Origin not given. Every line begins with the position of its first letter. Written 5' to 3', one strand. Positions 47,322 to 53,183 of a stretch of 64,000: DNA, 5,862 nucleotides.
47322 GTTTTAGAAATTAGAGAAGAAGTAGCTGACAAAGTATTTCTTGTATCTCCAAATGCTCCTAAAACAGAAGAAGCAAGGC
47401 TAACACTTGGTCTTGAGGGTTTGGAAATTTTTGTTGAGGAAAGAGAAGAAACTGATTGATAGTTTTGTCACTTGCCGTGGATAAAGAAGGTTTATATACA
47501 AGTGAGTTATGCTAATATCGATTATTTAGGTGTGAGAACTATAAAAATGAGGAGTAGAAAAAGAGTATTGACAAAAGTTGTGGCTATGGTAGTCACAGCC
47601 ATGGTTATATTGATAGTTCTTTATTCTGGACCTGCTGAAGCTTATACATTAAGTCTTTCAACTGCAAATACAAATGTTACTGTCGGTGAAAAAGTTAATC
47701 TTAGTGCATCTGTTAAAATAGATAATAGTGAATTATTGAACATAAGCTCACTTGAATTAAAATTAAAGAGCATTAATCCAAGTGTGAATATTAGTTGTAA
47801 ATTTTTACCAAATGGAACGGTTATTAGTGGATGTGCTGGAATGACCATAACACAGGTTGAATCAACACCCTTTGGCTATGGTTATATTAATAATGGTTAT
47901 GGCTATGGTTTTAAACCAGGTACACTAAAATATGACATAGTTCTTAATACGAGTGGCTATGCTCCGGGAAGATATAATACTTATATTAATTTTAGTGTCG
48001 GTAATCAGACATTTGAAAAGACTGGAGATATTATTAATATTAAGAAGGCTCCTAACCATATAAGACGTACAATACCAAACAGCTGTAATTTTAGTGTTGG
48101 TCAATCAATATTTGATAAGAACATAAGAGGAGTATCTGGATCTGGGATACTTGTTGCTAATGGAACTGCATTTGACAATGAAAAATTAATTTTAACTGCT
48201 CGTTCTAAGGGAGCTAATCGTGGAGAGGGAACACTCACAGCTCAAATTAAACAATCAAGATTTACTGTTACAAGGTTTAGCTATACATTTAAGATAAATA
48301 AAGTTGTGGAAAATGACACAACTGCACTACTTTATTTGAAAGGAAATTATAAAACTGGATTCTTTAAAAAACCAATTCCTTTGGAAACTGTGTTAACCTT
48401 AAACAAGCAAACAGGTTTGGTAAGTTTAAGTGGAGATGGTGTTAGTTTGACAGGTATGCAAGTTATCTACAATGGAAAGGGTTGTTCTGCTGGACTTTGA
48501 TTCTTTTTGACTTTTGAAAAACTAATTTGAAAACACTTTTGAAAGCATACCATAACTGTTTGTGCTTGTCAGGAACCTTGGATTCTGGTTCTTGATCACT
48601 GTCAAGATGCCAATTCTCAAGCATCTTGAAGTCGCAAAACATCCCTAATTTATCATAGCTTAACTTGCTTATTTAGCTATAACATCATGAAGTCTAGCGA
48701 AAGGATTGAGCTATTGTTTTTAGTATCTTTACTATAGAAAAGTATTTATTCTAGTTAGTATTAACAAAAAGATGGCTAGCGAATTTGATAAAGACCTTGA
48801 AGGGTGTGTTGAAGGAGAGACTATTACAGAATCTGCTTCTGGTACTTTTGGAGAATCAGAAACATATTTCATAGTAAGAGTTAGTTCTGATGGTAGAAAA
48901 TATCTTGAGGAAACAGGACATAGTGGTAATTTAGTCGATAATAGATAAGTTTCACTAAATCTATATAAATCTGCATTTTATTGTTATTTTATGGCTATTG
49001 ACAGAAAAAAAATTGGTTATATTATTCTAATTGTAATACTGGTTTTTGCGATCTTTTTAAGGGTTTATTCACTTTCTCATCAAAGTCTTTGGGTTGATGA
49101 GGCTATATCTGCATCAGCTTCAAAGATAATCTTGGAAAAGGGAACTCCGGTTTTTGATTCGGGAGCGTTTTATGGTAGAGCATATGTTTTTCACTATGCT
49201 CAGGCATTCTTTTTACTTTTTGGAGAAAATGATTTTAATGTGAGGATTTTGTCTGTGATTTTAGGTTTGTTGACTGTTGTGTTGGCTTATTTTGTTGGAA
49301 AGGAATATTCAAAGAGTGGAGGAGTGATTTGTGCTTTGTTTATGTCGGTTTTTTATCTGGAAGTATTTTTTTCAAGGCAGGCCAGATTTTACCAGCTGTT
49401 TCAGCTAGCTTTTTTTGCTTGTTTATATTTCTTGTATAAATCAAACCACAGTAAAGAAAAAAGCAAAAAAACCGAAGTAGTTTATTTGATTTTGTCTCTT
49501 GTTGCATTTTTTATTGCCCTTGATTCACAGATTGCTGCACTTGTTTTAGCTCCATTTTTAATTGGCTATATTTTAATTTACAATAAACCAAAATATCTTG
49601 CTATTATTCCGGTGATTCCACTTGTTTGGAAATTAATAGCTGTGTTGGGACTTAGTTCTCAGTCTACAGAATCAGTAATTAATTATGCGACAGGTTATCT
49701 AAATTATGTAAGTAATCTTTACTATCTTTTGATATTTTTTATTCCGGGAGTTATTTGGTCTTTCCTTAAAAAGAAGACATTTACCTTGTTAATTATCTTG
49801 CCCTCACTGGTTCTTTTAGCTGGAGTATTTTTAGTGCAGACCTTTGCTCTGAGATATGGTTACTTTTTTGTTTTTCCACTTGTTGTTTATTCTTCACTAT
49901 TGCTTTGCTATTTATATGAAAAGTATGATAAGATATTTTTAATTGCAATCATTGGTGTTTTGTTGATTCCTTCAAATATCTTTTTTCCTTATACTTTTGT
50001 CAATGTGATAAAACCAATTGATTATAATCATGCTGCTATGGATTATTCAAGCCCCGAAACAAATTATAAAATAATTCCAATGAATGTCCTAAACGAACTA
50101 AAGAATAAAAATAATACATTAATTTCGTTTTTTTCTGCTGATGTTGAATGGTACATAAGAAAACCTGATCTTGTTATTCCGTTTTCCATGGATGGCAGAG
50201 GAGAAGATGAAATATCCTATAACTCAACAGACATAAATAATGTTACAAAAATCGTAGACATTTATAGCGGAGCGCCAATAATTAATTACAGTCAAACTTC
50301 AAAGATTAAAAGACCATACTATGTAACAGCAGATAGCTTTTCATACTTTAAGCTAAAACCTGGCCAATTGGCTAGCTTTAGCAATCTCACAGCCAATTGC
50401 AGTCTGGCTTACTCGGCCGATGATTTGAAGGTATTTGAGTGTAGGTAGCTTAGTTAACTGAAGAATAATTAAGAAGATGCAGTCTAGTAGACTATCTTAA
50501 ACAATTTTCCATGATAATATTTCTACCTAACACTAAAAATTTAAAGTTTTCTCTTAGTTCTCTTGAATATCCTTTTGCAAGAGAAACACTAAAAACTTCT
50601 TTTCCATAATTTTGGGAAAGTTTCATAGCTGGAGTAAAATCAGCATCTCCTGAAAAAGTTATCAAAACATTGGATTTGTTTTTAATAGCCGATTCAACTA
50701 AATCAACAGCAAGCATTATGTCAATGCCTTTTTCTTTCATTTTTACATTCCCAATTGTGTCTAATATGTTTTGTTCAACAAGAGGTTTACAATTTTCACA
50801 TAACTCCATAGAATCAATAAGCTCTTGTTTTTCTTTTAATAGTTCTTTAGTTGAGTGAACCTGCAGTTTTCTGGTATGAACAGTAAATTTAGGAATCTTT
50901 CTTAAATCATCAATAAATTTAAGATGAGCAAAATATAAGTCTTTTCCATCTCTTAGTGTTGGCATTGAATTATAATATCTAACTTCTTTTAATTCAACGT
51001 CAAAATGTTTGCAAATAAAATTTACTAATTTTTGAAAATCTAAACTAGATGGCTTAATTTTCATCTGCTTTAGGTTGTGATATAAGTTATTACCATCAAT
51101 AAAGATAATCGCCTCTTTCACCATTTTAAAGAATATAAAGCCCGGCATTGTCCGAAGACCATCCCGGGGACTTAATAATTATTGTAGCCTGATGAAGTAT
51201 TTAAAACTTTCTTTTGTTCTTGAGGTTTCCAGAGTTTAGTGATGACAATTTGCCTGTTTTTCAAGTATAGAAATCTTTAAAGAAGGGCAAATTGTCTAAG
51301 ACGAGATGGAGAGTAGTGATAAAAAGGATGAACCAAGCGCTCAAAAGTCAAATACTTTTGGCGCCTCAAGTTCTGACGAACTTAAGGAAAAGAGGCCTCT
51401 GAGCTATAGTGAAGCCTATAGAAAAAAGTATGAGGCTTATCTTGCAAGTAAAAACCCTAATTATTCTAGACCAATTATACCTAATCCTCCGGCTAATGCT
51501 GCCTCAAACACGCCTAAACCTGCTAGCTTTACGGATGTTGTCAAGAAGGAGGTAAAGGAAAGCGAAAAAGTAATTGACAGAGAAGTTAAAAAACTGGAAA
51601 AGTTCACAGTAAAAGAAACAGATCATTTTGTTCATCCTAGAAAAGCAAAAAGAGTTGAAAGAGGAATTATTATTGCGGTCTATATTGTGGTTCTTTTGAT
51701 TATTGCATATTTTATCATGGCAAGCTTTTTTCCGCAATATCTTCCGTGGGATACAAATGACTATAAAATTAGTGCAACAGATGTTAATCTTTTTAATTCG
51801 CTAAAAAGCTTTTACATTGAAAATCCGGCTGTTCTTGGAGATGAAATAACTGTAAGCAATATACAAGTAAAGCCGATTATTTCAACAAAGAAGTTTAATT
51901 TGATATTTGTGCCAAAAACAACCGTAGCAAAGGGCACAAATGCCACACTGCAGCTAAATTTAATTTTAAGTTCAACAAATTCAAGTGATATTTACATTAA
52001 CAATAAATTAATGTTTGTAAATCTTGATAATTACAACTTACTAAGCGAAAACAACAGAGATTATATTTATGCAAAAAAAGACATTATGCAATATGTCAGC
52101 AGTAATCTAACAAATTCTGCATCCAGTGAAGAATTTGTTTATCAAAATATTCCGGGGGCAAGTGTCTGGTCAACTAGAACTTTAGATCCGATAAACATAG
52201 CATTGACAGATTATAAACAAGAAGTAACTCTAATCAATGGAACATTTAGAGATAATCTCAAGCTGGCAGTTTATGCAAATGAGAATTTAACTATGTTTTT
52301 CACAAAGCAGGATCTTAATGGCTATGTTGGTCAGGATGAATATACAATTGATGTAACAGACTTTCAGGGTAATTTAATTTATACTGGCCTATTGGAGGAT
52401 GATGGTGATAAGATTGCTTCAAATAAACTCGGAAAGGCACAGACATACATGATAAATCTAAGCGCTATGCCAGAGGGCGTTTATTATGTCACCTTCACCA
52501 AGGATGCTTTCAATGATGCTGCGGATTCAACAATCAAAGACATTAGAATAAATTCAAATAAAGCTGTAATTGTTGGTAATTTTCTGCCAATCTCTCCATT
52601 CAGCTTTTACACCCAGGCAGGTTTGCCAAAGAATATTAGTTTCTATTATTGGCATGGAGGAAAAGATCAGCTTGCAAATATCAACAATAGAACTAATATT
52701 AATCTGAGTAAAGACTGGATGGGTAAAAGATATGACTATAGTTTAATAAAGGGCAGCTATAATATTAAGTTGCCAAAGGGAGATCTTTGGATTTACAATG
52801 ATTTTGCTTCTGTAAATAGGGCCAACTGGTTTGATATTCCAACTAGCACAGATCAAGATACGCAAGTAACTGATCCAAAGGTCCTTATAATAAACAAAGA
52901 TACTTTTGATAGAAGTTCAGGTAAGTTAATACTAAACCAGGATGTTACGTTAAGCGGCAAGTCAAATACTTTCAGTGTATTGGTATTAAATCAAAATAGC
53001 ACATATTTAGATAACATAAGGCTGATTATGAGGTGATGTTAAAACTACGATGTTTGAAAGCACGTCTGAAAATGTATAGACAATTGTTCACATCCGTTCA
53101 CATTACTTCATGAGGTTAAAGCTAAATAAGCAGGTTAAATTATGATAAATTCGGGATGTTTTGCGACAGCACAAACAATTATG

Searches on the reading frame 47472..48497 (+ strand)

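Call 15: search_protein_families(library=pfam, proteins=[window:47472-48497:+], max_evalue=0.01)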
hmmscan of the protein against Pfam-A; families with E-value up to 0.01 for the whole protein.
window:47472-48497:+ (342 aa): 1 family
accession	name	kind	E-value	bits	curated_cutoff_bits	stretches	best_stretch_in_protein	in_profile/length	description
PF02752.27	Arrestin_C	-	0.006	17.3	27.7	0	148-181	1-33/137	Arrestin (or S-antigen), C-terminal domain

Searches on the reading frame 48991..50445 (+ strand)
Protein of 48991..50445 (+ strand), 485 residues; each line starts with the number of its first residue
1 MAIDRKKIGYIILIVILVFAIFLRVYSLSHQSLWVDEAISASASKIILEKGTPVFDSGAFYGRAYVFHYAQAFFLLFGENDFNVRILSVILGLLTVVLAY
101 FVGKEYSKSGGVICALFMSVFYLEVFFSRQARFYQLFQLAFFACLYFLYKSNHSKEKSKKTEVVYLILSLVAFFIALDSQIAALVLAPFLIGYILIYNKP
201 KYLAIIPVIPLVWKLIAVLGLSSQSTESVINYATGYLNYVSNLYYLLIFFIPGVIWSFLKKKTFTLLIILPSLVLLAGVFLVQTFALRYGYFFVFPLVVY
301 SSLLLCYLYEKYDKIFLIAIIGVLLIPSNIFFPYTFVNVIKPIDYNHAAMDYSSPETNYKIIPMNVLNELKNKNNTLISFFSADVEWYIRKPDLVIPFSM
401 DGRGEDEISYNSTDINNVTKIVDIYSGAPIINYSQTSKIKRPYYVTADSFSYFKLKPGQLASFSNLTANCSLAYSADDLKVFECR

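Call 15: search_protein_families(library=pfam, proteins=[window:48991-50445:+], max_evalue=0.01)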
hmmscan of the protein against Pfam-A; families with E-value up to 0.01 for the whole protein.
window:48991-50445:+ (485 aa): 1 family
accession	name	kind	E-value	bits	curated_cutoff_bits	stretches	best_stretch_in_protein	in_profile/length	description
PF13231.12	PMT_2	-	9.5e-10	39.3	26.1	1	69-204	9-140/160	Dolichyl-phosphate-mannose-protein mannosyltransferase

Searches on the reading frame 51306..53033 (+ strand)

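Call 15: search_protein_families(library=pfam, proteins=[window:51306-53033:+], max_evalue=0.01)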
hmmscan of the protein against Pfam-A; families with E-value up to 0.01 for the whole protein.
window:51306-53033:+ (576 aa): 1 family
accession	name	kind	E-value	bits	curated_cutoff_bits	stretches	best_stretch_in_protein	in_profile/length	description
PF18962.6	Por_Secre_tail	-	0.00024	21.7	27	1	342-401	18-66/75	Secretion system C-terminal sorting domain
